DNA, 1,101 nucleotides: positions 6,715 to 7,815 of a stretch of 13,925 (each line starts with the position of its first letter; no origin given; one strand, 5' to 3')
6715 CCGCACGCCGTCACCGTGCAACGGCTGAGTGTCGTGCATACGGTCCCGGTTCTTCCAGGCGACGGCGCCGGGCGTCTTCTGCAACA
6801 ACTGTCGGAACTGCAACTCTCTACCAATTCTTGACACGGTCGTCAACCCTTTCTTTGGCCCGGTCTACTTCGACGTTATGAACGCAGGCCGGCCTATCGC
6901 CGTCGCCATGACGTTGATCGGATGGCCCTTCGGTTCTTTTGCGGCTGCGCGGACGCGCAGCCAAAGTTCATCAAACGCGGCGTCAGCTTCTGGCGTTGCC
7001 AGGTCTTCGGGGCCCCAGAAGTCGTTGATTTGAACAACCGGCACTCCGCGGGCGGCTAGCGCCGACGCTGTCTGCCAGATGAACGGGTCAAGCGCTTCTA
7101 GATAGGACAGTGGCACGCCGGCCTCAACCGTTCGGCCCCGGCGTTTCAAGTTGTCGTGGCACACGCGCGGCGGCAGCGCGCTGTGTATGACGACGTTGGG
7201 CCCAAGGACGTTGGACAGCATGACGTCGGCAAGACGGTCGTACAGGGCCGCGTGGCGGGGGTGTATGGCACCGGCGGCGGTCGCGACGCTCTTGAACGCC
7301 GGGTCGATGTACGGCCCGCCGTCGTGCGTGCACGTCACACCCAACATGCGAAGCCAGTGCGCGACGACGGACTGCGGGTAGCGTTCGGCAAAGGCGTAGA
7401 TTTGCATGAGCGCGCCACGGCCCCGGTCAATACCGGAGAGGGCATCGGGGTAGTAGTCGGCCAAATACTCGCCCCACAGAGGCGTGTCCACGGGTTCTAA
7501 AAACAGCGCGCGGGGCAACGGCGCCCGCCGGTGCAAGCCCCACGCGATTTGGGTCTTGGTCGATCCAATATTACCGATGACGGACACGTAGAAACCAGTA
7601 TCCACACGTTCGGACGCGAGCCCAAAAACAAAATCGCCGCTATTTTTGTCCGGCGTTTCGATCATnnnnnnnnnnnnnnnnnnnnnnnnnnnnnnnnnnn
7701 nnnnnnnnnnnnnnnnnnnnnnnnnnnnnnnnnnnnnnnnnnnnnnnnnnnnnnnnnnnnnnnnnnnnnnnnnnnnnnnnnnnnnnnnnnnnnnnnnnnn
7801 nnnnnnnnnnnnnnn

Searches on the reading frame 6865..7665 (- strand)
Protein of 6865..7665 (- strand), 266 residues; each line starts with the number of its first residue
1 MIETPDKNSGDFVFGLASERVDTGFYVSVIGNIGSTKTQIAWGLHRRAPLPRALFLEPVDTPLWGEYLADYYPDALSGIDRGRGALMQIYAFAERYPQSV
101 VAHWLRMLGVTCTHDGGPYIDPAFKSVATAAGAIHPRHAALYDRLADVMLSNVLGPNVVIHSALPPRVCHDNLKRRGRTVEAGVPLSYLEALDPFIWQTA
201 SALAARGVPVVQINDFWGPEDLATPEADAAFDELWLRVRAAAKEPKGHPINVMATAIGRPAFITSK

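Call 5: search_protein_families(library=pfam, proteins=[window:6865-7665:-], max_evalue=0.1)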
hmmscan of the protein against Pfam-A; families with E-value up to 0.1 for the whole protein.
window:6865-7665:- (266 aa): 1 family
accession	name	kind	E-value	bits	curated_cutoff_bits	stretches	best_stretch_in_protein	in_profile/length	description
PF01712.25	dNK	-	8.4e-14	52.2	27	1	28-193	2-160/203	Deoxynucleoside kinase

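Call 6: search_protein_families(library=phrogs, proteins=[window:6865-7665:-], max_evalue=0.01)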
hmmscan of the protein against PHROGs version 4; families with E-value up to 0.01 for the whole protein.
window:6865-7665:- (266 aa): 0 families

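Call 12: search_protein_families(library=ncbifam, proteins=[window:6865-7665:-], max_evalue=0.1)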
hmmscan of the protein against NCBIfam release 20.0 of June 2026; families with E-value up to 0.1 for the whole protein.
window:6865-7665:- (266 aa): 0 families

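Call 30: search_protein_families(library=padloc, proteins=[window:6865-7665:-], max_evalue=0.01)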
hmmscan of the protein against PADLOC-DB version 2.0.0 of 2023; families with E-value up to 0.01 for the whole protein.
window:6865-7665:- (266 aa): 0 families

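Call 70: search_solved_structures(query=window:6865-7665:-, max_evalue=0.01)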
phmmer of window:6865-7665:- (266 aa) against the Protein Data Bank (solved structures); distinct sequences matched with E-value up to 0.01: 1.
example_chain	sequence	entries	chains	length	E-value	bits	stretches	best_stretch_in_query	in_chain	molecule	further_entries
8puu_A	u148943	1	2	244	3.1e-14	56.1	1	25-214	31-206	Deoxynucleoside kinase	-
